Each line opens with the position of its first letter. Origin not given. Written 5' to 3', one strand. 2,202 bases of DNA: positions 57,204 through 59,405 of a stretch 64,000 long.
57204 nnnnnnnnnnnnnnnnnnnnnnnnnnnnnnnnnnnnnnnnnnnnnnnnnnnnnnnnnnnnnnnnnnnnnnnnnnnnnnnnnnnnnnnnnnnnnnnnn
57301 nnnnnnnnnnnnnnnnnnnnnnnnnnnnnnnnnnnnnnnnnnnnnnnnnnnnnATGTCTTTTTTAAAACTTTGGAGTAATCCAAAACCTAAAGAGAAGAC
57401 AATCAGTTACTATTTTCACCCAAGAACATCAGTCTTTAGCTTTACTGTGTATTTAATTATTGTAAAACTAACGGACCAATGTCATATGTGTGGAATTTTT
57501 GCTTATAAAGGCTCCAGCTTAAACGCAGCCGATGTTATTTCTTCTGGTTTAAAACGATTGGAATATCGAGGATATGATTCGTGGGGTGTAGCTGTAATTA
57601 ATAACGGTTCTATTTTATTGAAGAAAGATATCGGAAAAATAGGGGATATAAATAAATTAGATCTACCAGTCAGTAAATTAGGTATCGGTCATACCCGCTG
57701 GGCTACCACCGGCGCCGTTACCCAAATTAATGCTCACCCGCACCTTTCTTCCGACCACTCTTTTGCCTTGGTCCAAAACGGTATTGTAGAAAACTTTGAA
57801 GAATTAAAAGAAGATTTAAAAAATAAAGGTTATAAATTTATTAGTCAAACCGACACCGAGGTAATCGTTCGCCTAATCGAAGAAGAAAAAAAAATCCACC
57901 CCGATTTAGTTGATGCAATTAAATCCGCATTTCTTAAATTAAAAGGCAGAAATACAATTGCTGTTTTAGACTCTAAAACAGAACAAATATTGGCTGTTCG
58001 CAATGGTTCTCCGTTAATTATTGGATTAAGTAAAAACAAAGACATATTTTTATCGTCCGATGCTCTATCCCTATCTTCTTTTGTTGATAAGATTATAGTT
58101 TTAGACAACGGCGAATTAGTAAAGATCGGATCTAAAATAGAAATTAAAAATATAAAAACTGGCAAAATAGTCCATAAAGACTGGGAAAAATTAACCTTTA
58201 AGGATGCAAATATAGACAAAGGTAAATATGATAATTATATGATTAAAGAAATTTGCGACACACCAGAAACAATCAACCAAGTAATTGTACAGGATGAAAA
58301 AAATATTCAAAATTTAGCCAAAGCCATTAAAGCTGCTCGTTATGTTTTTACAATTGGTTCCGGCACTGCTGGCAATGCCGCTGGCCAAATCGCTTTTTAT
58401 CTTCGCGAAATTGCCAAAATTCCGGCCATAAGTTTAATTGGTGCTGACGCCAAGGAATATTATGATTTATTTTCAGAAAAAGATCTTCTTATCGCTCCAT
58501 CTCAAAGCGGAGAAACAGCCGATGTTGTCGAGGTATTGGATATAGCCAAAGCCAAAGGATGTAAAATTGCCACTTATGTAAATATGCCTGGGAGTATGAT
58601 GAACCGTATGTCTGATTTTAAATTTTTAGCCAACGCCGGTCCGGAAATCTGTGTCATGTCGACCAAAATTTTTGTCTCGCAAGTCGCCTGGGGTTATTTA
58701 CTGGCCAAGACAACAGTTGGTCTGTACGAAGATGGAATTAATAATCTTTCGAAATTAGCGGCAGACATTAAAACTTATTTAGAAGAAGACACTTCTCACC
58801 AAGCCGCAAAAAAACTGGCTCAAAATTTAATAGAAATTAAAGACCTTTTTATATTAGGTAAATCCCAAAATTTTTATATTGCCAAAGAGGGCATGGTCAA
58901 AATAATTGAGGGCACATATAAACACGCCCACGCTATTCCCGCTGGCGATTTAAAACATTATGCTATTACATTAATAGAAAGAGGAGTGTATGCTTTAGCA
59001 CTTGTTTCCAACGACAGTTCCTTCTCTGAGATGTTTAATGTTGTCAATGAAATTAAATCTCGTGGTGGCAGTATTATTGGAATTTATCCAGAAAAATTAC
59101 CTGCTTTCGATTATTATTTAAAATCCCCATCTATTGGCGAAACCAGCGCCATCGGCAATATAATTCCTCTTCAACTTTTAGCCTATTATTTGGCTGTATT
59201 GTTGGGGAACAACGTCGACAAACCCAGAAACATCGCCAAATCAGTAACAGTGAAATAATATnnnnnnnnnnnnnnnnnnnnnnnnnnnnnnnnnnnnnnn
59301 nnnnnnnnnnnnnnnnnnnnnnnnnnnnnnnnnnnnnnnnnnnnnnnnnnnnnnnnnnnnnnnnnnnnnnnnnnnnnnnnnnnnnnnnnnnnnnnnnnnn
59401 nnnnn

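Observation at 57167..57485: Candidate glmS ribozyme in a long untranslated leader; the annotated upstream ORF start is an artefact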

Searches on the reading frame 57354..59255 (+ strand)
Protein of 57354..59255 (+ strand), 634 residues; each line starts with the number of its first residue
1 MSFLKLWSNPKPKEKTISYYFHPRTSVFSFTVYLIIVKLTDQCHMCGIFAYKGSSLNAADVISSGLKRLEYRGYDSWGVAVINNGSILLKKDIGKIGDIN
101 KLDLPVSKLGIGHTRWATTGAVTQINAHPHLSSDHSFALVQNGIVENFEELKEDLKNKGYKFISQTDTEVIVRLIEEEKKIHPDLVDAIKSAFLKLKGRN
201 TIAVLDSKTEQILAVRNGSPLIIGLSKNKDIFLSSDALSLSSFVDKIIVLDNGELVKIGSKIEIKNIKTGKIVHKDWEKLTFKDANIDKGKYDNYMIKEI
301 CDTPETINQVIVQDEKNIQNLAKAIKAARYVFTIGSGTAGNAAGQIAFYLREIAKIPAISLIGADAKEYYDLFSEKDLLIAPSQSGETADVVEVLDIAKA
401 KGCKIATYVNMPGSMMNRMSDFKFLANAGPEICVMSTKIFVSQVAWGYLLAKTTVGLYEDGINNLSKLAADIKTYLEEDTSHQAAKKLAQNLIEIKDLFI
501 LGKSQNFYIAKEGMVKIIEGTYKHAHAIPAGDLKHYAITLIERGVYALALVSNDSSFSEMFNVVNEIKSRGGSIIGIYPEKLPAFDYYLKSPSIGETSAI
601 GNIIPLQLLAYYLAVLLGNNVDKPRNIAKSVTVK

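Call 5: find_related_loci(query=window:57486-59255:+, collection=genome_contigs, flank=3000)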
Query window:57486-59255:+ (590 aa) in genome_contigs; peptide patterns used: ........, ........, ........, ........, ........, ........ (x = any residue, [..] = any of these).
79 stretches matched a pattern; 41 encode a relative of the query (tblastn E <= 1e-3); 41 distinct loci.
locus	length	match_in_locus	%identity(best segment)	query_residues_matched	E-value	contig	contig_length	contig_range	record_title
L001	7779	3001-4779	43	1-590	3e-149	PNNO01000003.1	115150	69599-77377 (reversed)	MAG: bacterium isolate SW.3.65 SW_1000070_115150, whole genome shotgun sequence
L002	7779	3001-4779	45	1-590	3e-148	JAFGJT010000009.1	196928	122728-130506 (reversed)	MAG: Candidatus Peregrinibacteria bacterium isolate Zod_Metabat.293 k87_6013803, whole genome shotgun sequence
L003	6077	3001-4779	42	1-590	6e-147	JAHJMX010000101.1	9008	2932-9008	MAG: Patescibacteria group bacterium isolate Old_saline.mb.71 Old_saline.mb.71_k141_987717, whole genome shotgun sequenc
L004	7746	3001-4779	42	1-590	8e-147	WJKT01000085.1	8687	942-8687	MAG: Candidatus Peregrinibacteria bacterium isolate Bin_387 k141_3736269, whole genome shotgun sequence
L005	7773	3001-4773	42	1-590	1e-145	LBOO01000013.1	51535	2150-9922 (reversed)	MAG: Candidatus Peregrinibacteria bacterium GW2011_GWA2_33_10 UR27_C0013, whole genome shotgun sequence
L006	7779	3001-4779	41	1-590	2e-145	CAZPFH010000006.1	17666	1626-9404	MAG TPA_asm: uncultured Candidatus Peribacteria bacterium isolate SRP332253_co1_95 genome assembly, contig: NODE_5217_le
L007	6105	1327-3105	43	1-590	2e-145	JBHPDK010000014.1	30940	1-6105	Patescibacteria group bacterium isolate SAG AM-311-A13 NODE_14_length_30940_cov_26.586822, whole genome shotgun sequence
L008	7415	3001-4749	43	1-590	6e-144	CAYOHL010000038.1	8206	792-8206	MAG TPA_asm: uncultured Methanosarcinales archaeon isolate SRP098346_co1_180 genome assembly, contig: NODE_11824_length_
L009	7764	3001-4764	42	1-590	5e-143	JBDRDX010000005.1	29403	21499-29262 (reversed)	MAG: Patescibacteria group bacterium isolate MEGAHIT-group-1.284 k141_12405853, whole genome shotgun sequence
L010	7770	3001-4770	42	1-590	2e-142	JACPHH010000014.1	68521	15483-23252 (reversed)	MAG: Candidatus Peregrinibacteria bacterium isolate NC_groundwater_409_Ag_B-0.1um_39_11 GD18-4_B1_scaffold_502234, whole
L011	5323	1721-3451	43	1-584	5e-140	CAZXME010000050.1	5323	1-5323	MAG TPA_asm: uncultured Methanosarcinales archaeon isolate SRP191223_co1_28 genome assembly, contig: NODE_22005_length_5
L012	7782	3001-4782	42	1-590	6e-137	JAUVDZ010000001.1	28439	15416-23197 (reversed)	MAG: Candidatus Peregrinibacteria bacterium isolate CSMAG_310 CSMAG_310_k141_564972_length_28439_cov_7.0000, whole genom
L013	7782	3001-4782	39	1-590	9e-137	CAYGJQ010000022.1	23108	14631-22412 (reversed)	MAG TPA_asm: uncultured Candidatus Peribacteria bacterium isolate ERP116193_co1_273 genome assembly, contig: NODE_5988_l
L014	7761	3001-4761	42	1-590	1e-136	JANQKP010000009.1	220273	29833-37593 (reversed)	MAG: Candidatus Gracilibacteria bacterium isolate PL25a_bin.160 k99_4081886, whole genome shotgun sequence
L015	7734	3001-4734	42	1-584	5e-134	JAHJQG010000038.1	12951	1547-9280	MAG: Nanoarchaeota archaeon isolate OS_PC_MetaG.mb.100 OS_PC_MetaG.mb.100_k141_319444, whole genome shotgun sequence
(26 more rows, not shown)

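Call 9: find_homologous_proteins(query=window:57486-59255:+)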
Query window:57486-59255:+ (590 aa): 8000 proteins with E <= 0.001 among 8000 candidates; the best 120 are listed.
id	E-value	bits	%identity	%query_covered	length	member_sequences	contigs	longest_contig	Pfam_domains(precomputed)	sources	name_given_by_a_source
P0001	0.0e+0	1253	96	100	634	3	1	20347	PF01380.28,PF13522.12,PF13537.12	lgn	-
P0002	1.1e-241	821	64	100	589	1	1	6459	PF01380.28,PF13580.12,PF13522.12,PF13537.12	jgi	jgi:glucosamine--fructose-6-phosphate aminotransferase (isomerizing)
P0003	1.8e-241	821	64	100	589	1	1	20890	PF01380.28,PF13580.12,PF13522.12,PF13537.12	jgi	jgi:glucosamine--fructose-6-phosphate aminotransferase (isomerizing)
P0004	7.8e-240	815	63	100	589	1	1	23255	PF01380.28,PF13522.12,PF13537.12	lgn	-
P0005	1.0e-239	815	63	100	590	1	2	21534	PF01380.28,PF13522.12,PF13537.12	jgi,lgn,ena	-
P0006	1.1e-239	815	63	100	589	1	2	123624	PF01380.28,PF13580.12,PF13522.12,PF13537.12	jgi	jgi:glucosamine--fructose-6-phosphate aminotransferase (isomerizing)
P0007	1.1e-239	815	64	100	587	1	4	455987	PF01380.28,PF13522.12,PF13537.12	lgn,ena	-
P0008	2.5e-239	814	64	100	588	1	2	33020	PF01380.28,PF13522.12,PF13537.12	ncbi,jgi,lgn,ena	ncbi:MAG: glutamine--fructose-6-phosphate transaminase (isomerizing) [Candidatus Shapirobacteria bac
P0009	3.0e-239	813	63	100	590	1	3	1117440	PF01380.28,PF13580.12,PF13522.12,PF13537.12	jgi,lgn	jgi:glucosamine--fructose-6-phosphate aminotransferase (isomerizing)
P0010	1.3e-238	811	63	100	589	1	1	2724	PF01380.28,PF13522.12,PF13537.12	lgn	-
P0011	2.4e-237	807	63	100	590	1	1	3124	PF01380.28,PF13580.12,PF13522.12,PF13537.12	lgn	-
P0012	8.7e-236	802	62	100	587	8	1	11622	PF01380.28,PF13522.12,PF13537.12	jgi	-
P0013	3.5e-235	800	63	100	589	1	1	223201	PF01380.28,PF13580.12,PF13522.12,PF13537.12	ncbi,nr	ncbi:MAG: glutamine--fructose-6-phosphate transaminase (isomerizing) [Candidatus Shapirobacteria bac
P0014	1.9e-234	798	63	100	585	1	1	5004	PF01380.28,PF13522.12,PF13537.12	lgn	-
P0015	3.0e-234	797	63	100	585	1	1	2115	PF01380.28,PF13580.12,PF13522.12,PF13537.12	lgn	-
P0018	1.1e-232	792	62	100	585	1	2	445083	PF01380.28,PF13580.12,PF13522.12,PF13537.12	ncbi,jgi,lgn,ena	ncbi:MAG: glutamine--fructose-6-phosphate transaminase (isomerizing) [Candidatus Shapirobacteria bac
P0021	6.5e-230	783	60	100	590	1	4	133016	PF01380.28,PF13580.12,PF13522.12,PF13537.12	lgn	-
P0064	2.8e-218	744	59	100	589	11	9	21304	PF01380.28,PF13580.12,PF13522.12,PF13537.12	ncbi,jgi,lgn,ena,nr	ncbi:glutamine--fructose-6-phosphate transaminase (isomerizing) [Candidatus Daviesbacteria bacterium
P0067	3.4e-218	744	59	100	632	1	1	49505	PF01380.28,PF13580.12,PF13522.12,PF13537.12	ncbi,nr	ncbi:glutamine--fructose-6-phosphate transaminase (isomerizing) [Candidatus Daviesbacteria bacterium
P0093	1.2e-216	739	58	100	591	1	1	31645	PF13230.12,PF01380.28,PF13580.12,PF13522.12,PF13537.12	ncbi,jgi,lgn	ncbi:MAG: hypothetical protein RI947_964 [Candidatus Parcubacteria bacterium]|jgi:glucosamine--fruct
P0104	1.0e-215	736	59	100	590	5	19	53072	PF13230.12,PF01380.28,PF13580.12,PF13522.12,PF13537.12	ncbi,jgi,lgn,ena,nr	ncbi:MAG: glutamine--fructose-6-phosphate transaminase (isomerizing) [Candidatus Levybacteria bacter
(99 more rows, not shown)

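Call 10: find_encoding_contigs(protein=P0001, flank=4000, max_places=3)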
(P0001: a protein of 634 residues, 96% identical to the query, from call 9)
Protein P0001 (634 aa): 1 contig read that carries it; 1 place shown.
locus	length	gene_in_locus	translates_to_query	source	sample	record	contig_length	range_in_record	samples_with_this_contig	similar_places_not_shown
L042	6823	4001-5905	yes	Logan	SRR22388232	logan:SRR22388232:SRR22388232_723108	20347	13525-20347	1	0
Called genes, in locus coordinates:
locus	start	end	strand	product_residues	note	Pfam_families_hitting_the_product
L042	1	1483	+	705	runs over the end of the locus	-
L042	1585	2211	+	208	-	PF04203:Sortase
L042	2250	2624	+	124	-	PF03652:RuvX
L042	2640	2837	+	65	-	-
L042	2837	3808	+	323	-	PF02618:YceG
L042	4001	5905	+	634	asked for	PF13522:GATase_6, PF13537:GATase_7, PF01380:SIS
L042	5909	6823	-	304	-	?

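Call 11: find_encoding_contigs(protein=P0008, flank=4000, max_places=2)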
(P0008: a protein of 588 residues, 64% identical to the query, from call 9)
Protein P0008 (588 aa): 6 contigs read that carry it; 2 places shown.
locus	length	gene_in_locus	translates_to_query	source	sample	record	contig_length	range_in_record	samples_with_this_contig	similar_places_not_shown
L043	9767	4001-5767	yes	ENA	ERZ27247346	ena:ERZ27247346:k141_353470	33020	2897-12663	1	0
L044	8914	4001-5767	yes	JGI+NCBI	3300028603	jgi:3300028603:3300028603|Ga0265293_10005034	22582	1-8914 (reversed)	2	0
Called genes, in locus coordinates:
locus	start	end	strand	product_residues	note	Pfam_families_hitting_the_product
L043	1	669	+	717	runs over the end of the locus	-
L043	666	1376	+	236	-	PF04203:Sortase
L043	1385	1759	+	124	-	PF03652:RuvX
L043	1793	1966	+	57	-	-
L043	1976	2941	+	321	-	PF02618:YceG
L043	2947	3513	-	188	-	-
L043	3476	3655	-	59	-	-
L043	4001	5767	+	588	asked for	PF13522:GATase_6, PF13537:GATase_7, PF01380:SIS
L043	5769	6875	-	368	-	PF00919:UPF0004, PF04055:Radical_SAM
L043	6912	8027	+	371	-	-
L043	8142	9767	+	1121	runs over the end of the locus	PF04563:RNA_pol_Rpb2_1 (faint), PF04561:RNA_pol_Rpb2_2, PF04565:RNA_pol_Rpb2_3, PF10385:RNA_pol_Rpb2_45 (weak), PF00562:RNA_pol_Rpb2_6, PF04560:RNA_pol_Rpb2_7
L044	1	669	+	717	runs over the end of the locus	-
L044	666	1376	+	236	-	PF04203:Sortase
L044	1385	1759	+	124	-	PF03652:RuvX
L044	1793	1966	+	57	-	-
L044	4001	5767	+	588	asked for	PF13522:GATase_6, PF13537:GATase_7, PF01380:SIS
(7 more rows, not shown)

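Call 12: find_encoding_contigs(protein=P0013, flank=4000, max_places=2)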
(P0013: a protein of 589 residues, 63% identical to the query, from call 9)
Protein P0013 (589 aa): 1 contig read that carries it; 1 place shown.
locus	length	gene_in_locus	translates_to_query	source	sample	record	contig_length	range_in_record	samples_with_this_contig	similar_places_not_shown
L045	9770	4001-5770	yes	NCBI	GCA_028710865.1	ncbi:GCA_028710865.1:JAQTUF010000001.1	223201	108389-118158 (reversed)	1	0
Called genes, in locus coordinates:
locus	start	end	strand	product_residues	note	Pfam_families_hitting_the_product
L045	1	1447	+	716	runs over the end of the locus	-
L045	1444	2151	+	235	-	PF04203:Sortase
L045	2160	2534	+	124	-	PF03652:RuvX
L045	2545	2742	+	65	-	-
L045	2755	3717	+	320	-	PF02618:YceG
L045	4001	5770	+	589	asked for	PF13522:GATase_6, PF13537:GATase_7, PF13580:SIS_2 (faint), PF01380:SIS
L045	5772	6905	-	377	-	PF00919:UPF0004, PF04055:Radical_SAM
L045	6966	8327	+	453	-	-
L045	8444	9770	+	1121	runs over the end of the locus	PF04563:RNA_pol_Rpb2_1 (faint), PF04561:RNA_pol_Rpb2_2, PF04565:RNA_pol_Rpb2_3, PF10385:RNA_pol_Rpb2_45 (weak), PF00562:RNA_pol_Rpb2_6, PF04560:RNA_pol_Rpb2_7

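Call 13: find_encoding_contigs(protein=P0064, flank=4000, max_places=2)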
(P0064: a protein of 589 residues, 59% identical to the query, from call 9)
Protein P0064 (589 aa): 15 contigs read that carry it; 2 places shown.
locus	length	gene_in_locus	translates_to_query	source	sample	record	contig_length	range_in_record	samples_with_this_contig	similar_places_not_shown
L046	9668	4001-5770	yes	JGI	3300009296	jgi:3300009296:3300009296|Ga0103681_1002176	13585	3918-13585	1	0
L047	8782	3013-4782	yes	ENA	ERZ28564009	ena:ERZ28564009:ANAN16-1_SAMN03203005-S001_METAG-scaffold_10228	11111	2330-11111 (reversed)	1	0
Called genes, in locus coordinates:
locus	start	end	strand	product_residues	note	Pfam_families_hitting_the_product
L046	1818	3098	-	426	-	PF05221:AdoHcyase, PF02826:2-Hacid_dh_C, PF00670:AdoHcyase_NAD, PF07991:KARI_N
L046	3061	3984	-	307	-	PF00294:PfkB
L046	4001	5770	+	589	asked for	PF13522:GATase_6, PF13537:GATase_7, PF13580:SIS_2 (faint), PF01380:SIS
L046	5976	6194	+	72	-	PF11146:DUF2905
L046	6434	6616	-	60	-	PF04070:DUF378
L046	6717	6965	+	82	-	-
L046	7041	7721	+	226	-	-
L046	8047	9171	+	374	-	-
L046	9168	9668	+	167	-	?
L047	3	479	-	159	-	?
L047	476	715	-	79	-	-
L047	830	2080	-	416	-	PF05221:AdoHcyase, PF02826:2-Hacid_dh_C, PF00670:AdoHcyase_NAD, PF07991:KARI_N (weak)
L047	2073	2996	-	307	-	PF00294:PfkB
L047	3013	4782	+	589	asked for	PF13522:GATase_6, PF13537:GATase_7, PF13580:SIS_2 (faint), PF01380:SIS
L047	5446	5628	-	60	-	PF04070:DUF378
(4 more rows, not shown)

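Call 14: find_encoding_contigs(protein=P0018, flank=4000, max_places=1)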
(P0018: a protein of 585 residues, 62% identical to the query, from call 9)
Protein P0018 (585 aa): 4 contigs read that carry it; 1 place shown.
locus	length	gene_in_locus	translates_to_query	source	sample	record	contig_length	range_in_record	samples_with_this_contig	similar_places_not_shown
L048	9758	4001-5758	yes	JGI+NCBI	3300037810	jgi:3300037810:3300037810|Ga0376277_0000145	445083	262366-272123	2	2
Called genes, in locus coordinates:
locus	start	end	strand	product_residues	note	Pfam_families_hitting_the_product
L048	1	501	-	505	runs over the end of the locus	PF00156:Pribosyltran, PF24390:PRTase-CE (faint), PF14681:UPRTase (faint), PF15609:PRTase_2 (faint), PF13793:Pribosyltran_N, PF00156:Pribosyltran, PF14572:Pribosyl_synth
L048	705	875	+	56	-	-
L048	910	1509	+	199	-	PF00857:Isochorismatase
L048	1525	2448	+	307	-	PF00174:Oxidored_molyb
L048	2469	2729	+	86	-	-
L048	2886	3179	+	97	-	-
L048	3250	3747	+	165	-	-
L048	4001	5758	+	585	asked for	PF13522:GATase_6, PF13537:GATase_7, PF13580:SIS_2 (faint), PF01380:SIS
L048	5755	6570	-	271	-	PF01966:HD (weak)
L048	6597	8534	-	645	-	PF00251:Glyco_hydro_32N (faint), PF04041:Glyco_hydro_130, PF04616:Glyco_hydro_43 (faint), PF04041:Glyco_hydro_130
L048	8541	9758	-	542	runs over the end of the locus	PF04041:Glyco_hydro_130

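Call 15: find_encoding_contigs(protein=P0009, flank=4000, max_places=1)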
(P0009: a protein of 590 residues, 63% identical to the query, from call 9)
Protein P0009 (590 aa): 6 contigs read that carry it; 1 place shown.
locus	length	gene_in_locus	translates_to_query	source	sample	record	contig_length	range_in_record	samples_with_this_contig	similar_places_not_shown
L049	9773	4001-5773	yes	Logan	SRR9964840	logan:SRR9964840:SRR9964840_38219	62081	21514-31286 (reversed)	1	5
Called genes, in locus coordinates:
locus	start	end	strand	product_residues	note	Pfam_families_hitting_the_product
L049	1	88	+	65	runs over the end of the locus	-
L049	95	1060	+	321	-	PF02618:YceG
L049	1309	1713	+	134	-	-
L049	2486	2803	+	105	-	-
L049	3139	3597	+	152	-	-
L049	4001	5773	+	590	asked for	PF13522:GATase_6, PF13537:GATase_7, PF13580:SIS_2 (faint), PF01380:SIS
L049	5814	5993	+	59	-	-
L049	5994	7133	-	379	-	PF00919:UPF0004, PF04055:Radical_SAM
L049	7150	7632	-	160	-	PF19077:Big_13 (weak)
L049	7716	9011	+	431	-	PF23334:VWC2L_2nd (weak), PF18933:PsbP_2 (weak)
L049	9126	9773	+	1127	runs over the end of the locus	PF04563:RNA_pol_Rpb2_1 (faint), PF04561:RNA_pol_Rpb2_2, PF04565:RNA_pol_Rpb2_3, PF10385:RNA_pol_Rpb2_45, PF00562:RNA_pol_Rpb2_6, PF04560:RNA_pol_Rpb2_7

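Call 16: find_encoding_contigs(protein=P0007, flank=4000, max_places=1)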
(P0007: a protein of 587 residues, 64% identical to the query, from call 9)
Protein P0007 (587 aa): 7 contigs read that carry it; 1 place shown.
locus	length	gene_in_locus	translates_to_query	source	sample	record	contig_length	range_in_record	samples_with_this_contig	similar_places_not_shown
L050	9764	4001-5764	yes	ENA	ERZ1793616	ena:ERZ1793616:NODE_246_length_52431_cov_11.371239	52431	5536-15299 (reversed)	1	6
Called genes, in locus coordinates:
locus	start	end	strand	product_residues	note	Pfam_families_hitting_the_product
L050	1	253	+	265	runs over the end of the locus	PF01966:HD (weak)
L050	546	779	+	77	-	-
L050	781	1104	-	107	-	PF18920:DUF5671 (faint)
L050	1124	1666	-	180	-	-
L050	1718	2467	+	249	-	PF01145:Band_7, PF13421:Band_7_1 (weak)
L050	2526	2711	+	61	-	-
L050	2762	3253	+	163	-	-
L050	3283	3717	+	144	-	-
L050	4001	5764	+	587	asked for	PF13522:GATase_6, PF13537:GATase_7, PF01380:SIS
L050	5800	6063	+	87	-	-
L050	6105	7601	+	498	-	PF02652:Lactate_perm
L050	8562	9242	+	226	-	PF04041:Glyco_hydro_130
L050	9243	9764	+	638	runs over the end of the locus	PF04041:Glyco_hydro_130, PF00251:Glyco_hydro_32N (faint), PF04616:Glyco_hydro_43 (faint), PF04041:Glyco_hydro_130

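Call 17: find_encoding_contigs(protein=P0006, flank=4000, max_places=1)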
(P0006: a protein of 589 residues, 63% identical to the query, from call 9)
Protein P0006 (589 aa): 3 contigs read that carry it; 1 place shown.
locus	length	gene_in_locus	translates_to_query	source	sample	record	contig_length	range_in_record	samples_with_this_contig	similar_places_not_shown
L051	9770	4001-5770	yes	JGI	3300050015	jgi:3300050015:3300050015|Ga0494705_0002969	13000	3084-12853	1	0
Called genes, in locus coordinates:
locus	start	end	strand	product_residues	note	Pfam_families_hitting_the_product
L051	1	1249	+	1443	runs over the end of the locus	?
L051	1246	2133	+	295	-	PF01875:Memo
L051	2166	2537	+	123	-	PF03652:RuvX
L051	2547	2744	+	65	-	-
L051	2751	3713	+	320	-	PF02618:YceG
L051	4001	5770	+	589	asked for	PF13522:GATase_6, PF13537:GATase_7, PF13580:SIS_2 (faint), PF01380:SIS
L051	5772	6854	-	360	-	PF00919:UPF0004, PF04055:Radical_SAM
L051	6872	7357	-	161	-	PF19077:Big_13 (weak)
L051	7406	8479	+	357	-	-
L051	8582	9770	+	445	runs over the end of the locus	?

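Call 18: find_encoding_contigs(protein=P0021, flank=4000, max_places=1)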
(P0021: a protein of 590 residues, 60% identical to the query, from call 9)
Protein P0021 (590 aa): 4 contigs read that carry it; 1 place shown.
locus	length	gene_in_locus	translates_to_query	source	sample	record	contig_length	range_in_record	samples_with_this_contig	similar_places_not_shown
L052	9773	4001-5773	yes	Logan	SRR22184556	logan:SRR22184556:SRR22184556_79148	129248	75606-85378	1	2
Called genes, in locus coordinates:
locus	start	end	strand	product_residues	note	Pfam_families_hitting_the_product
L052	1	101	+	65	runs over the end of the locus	-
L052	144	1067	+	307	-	PF02618:YceG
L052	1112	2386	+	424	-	-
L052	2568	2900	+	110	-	-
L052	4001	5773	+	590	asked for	PF13522:GATase_6, PF13537:GATase_7, PF13580:SIS_2 (faint), PF01380:SIS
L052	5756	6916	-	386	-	PF00919:UPF0004, PF04055:Radical_SAM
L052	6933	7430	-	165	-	PF19077:Big_13 (weak)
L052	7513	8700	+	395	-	PF18933:PsbP_2 (weak)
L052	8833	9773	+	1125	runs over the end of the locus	PF04563:RNA_pol_Rpb2_1 (faint), PF04561:RNA_pol_Rpb2_2, PF04565:RNA_pol_Rpb2_3, PF10385:RNA_pol_Rpb2_45, PF00562:RNA_pol_Rpb2_6, PF04560:RNA_pol_Rpb2_7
